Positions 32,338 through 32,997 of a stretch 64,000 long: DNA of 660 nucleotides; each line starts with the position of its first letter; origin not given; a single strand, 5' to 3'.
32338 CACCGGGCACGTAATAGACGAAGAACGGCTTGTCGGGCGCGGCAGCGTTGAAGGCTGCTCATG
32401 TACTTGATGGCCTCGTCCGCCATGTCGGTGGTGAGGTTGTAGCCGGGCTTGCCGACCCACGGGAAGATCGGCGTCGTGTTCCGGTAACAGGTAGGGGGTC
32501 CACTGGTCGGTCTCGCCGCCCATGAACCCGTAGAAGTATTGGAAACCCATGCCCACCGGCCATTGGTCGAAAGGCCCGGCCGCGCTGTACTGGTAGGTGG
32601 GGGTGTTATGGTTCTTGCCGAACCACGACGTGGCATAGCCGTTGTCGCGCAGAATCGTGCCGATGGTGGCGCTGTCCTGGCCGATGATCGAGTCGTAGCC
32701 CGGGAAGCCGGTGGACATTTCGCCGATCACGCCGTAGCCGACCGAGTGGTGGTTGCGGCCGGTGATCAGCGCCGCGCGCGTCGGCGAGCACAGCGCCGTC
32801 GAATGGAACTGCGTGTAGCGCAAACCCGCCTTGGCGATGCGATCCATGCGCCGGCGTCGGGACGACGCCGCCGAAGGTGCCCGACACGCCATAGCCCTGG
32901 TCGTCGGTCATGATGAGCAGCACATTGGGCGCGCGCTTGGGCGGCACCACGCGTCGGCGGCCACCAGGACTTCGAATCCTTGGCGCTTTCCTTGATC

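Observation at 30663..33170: Every resolvable frameshift in the window is a net +1 single-base insertion (nine in the arylsulfatase alone)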

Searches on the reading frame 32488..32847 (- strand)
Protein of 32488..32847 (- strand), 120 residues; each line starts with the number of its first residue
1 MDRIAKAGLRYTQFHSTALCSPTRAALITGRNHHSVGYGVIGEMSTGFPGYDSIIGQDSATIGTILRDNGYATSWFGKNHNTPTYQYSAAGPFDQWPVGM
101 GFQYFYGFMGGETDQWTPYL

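Call 4: search_protein_families(library=pfam, proteins=[window:32488-32847:-])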
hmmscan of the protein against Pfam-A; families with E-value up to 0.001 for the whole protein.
seq(120 aa): 1 family
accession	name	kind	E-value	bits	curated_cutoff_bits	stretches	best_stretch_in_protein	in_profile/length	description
PF00884.28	Sulfatase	-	4.4e-18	66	25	1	2-119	30-133/301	Sulfatase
